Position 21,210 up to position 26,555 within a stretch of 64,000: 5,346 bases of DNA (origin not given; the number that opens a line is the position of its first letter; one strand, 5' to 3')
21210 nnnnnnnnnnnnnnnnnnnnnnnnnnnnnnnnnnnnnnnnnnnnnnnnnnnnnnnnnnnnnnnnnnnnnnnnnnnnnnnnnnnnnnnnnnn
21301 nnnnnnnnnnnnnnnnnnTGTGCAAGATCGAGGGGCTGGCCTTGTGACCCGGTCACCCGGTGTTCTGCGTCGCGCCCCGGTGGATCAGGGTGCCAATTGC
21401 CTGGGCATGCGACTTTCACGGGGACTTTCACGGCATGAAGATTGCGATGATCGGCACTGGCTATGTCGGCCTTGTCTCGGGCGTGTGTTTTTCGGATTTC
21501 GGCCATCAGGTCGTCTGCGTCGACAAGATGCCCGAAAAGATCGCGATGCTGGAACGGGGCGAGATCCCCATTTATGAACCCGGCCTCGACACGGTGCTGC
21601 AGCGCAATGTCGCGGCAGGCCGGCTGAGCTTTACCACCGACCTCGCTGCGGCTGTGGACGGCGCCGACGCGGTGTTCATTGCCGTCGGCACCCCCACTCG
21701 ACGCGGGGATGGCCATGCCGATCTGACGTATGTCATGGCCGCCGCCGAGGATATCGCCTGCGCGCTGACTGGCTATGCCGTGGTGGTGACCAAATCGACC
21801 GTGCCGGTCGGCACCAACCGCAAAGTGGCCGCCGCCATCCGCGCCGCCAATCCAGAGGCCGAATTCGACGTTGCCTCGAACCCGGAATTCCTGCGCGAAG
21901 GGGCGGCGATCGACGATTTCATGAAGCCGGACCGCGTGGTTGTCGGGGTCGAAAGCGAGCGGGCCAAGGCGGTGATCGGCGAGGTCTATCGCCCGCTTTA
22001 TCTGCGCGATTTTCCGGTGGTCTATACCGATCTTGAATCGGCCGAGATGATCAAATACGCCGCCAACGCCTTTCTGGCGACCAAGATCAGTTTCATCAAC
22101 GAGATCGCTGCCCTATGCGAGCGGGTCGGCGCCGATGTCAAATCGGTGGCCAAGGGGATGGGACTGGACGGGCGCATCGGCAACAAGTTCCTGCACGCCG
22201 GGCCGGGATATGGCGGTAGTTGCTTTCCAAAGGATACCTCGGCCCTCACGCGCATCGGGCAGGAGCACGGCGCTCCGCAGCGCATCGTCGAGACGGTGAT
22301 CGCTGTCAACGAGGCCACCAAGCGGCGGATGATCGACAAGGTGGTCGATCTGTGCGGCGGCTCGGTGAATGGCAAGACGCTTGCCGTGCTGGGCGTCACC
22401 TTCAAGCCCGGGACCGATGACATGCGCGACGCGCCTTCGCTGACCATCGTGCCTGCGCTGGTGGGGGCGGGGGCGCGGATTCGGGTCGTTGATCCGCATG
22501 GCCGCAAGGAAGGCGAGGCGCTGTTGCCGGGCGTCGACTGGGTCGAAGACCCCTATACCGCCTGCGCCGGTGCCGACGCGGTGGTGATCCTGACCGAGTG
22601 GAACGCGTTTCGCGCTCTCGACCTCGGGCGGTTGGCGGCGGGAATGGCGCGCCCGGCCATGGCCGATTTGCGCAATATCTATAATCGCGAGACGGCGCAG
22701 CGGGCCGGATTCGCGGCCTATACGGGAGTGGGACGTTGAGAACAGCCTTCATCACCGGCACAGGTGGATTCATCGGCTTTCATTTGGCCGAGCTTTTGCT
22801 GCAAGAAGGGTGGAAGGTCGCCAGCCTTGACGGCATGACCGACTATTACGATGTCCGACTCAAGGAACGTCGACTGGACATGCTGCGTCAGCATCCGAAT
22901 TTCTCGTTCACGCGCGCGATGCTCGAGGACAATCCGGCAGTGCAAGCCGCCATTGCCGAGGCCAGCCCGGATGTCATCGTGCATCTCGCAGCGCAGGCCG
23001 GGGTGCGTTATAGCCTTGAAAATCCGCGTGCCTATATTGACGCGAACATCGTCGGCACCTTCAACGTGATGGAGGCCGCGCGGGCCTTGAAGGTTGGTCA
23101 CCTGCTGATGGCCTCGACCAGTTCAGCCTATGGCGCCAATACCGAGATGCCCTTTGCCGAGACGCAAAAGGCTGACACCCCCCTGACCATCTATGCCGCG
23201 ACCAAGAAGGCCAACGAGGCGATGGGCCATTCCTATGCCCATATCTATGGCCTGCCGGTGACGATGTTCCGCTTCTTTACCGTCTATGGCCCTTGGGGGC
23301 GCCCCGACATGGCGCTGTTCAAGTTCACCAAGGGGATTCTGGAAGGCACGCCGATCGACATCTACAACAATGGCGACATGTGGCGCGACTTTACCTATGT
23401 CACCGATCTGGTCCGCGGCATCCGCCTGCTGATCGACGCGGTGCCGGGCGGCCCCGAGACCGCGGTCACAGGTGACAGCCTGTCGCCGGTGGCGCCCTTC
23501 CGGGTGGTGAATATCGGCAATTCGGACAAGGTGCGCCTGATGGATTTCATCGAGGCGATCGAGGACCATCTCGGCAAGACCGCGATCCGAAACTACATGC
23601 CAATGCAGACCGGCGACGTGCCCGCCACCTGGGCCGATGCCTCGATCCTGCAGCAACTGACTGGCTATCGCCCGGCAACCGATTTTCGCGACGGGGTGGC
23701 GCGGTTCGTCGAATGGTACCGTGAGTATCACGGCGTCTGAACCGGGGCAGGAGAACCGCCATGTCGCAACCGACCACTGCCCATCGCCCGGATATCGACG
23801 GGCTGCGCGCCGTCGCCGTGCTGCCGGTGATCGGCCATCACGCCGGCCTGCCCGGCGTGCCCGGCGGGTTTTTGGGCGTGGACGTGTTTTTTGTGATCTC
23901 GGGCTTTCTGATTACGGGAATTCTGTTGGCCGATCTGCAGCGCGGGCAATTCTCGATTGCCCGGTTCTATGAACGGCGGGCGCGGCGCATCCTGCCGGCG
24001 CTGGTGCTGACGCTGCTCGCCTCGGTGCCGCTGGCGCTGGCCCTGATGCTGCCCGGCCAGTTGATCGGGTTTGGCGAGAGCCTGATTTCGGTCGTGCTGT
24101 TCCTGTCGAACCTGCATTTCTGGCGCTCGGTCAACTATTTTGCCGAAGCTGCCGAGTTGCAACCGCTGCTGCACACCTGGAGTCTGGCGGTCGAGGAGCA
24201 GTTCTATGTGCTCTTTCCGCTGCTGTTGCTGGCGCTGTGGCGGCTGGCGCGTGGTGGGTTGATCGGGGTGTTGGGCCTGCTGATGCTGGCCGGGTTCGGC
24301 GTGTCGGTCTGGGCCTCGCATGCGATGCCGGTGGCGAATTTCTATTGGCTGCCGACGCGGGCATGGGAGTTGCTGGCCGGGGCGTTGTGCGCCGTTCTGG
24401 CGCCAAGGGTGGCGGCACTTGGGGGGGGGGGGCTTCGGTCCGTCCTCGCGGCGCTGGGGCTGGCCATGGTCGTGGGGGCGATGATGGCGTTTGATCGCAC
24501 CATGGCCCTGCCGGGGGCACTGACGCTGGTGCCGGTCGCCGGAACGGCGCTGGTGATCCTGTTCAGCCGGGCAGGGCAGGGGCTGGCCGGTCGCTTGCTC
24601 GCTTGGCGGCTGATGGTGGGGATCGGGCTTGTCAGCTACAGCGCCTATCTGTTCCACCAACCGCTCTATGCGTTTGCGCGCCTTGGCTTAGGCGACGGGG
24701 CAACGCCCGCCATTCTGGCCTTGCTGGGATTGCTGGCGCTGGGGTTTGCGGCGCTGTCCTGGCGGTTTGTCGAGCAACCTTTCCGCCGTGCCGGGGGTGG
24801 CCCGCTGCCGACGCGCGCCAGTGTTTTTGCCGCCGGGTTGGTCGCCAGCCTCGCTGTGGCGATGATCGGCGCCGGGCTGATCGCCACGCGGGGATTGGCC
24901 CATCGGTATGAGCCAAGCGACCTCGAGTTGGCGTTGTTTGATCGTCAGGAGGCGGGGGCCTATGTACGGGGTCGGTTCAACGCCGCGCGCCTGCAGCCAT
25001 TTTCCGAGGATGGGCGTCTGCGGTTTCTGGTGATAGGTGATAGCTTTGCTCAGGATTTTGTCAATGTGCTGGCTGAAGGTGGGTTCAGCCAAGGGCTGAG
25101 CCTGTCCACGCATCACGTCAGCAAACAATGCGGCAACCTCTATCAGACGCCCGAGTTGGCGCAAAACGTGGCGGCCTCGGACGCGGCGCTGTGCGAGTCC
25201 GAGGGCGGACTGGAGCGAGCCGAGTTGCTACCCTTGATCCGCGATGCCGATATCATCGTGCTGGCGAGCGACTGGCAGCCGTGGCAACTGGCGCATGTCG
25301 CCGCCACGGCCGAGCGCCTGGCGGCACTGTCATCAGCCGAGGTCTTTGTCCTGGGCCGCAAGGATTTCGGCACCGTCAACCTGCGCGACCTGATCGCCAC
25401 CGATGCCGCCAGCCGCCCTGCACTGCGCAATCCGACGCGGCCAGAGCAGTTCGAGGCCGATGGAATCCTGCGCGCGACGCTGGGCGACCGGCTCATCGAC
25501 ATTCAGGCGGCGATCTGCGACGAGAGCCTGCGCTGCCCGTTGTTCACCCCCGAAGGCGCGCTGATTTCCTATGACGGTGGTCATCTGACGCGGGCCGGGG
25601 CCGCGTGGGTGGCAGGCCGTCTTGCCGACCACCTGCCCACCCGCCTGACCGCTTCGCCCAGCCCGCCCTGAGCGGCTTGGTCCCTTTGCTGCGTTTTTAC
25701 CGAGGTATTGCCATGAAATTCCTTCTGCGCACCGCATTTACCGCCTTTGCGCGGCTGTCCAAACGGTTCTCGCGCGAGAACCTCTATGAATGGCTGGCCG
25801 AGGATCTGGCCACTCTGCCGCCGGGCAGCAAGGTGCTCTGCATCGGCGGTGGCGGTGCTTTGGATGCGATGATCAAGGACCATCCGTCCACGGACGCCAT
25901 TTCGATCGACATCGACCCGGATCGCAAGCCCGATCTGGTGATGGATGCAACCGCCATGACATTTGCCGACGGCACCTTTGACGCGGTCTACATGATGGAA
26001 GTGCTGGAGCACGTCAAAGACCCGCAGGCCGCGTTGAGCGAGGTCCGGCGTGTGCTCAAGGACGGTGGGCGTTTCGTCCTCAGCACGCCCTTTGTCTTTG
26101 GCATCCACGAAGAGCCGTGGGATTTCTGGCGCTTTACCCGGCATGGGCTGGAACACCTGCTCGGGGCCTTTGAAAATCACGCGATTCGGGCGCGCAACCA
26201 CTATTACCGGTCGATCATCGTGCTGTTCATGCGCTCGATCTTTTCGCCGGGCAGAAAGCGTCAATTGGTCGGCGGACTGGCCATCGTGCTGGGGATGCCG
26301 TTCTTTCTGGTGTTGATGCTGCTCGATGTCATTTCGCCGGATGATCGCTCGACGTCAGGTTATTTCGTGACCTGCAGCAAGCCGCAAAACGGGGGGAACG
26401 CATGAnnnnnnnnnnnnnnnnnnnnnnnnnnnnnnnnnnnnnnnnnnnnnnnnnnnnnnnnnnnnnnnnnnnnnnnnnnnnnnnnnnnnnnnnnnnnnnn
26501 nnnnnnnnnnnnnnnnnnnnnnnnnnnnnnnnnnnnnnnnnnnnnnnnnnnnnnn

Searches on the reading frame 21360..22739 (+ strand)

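Call 8: search_protein_families(library=pfam, proteins=[window:21360-22739:+], max_evalue=0.01)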
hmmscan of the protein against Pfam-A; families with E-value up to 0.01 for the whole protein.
window:21360-22739:+ (459 aa): 7 families
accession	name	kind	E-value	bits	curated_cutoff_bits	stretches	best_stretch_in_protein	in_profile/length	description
PF03721.20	UDPG_MGDP_dh_N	-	6.6e-67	225.1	27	1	26-207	1-185/187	UDP-glucose/GDP-mannose dehydrogenase family, NAD binding domain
PF00984.24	UDPG_MGDP_dh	-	2.7e-39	133.6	25.4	1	226-318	1-93/94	UDP-glucose/GDP-mannose dehydrogenase family, central domain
PF03720.21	UDPG_MGDP_dh_C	-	1.4e-31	109.4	30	1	342-442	1-102/103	UDP-glucose/GDP-mannose dehydrogenase family, UDP binding domain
PF03807.23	F420_oxidored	-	0.00082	20.4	21.6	0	27-109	1-67/94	NADP oxidoreductase coenzyme F420-dependent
PF02737.24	3HCDH_N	-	0.001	19.5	22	1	27-109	1-86/180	3-hydroxyacyl-CoA dehydrogenase, NAD binding domain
PF03446.21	NAD_binding_2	-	0.0017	18.8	21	0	27-163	1-110/161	NAD binding domain of 6-phosphogluconate dehydrogenase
PF01210.29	NAD_Gly3P_dh_N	-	0.0038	17.7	23.1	0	27-111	1-79/158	NAD-dependent glycerol-3-phosphate dehydrogenase N-terminus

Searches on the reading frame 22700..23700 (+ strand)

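Call 8: search_protein_families(library=pfam, proteins=[window:22700-23700:+], max_evalue=0.01)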
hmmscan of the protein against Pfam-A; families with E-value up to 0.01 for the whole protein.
window:22700-23700:+ (333 aa): 9 families
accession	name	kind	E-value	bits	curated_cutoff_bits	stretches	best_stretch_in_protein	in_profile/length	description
PF01370.27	Epimerase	-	6e-53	180.2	20.9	1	17-249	2-229/240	NAD dependent epimerase/dehydratase family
PF16363.11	GDP_Man_Dehyd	-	3.4e-52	178.4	27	1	17-333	1-329/332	GDP-mannose 4,6 dehydratase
PF01073.25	3Beta_HSD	-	3.9e-14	52.8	22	1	18-175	2-156/280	3-beta hydroxysteroid dehydrogenase/isomerase family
PF02719.21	Polysacc_synt_2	-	7.2e-14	52.1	20.2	1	17-229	2-201/293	Polysaccharide biosynthesis protein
PF04321.23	RmlD_sub_bind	-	7.9e-14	51.8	27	1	17-240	4-192/287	RmlD substrate binding domain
PF07993.18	NAD_binding_4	-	2.5e-09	37.1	20.1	1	90-201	89-210/258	Male sterility protein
PF13460.12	NAD_binding_10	-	9.4e-06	26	27.2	1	22-174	3-130/184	NAD(P)H-binding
PF00106.31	adh_short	-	1.5e-05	25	26.6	1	15-131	2-124/195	short chain dehydrogenase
PF13561.12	adh_short_C2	-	0.0012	18.9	27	1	25-184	8-162/236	Enoyl-(Acyl carrier protein) reductase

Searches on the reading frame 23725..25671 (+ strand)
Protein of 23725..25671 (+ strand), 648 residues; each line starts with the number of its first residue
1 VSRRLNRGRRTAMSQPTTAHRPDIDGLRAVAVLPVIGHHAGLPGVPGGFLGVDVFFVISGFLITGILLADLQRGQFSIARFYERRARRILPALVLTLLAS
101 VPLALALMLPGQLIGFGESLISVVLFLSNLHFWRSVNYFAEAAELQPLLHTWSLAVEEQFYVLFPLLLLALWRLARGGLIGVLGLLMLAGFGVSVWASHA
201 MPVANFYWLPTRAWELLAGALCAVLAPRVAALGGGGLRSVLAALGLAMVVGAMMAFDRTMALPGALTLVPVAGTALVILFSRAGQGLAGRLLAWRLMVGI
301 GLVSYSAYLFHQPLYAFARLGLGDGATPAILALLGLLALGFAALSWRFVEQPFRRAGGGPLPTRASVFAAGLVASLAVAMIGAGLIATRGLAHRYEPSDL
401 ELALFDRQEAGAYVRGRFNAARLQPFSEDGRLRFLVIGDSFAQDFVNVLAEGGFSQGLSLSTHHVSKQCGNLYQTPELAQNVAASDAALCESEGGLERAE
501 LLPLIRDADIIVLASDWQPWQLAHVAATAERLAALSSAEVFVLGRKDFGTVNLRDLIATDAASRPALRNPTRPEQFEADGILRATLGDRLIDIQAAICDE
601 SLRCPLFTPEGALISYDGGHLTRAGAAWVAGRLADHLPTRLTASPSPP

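Call 8: search_protein_families(library=pfam, proteins=[window:23725-25671:+], max_evalue=0.01)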
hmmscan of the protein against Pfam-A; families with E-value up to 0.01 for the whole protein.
window:23725-25671:+ (648 aa): 2 families
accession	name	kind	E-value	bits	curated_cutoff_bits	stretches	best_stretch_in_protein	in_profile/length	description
PF01757.29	Acyl_transf_3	-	1.2e-28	100.6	31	1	23-344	3-323/326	Acyltransferase domain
PF19040.6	SGNH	-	2.3e-13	50.9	27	1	424-634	14-247/248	SGNH domain (fused to AT3 domains)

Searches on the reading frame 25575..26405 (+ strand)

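Call 92: search_protein_families(library=pfam, proteins=[window:25575-26405:+], max_evalue=0.0001)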
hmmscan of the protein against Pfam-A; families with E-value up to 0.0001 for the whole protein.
window:25575-26405:+ (276 aa): 6 families
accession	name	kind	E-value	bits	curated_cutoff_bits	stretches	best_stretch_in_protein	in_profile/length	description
PF08241.18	Methyltransf_11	-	2.2e-15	57.5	21.2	1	120-169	42-95/95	Methyltransferase domain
PF13489.12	Methyltransf_23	-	3.8e-15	56.4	27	1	71-195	10-142/164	Methyltransferase domain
PF13649.12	Methyltransf_25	-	1e-09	39.3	27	1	122-165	52-97/97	Methyltransferase domain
PF08242.18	Methyltransf_12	-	3.7e-09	37.6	30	1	131-167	64-98/98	Methyltransferase domain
PF13847.12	Methyltransf_31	-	7.9e-08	32.5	27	1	124-172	62-112/145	Methyltransferase domain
PF01209.24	Ubie_methyltran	-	1.9e-05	24.6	20.1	1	122-169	104-151/233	ubiE/COQ5 methyltransferase family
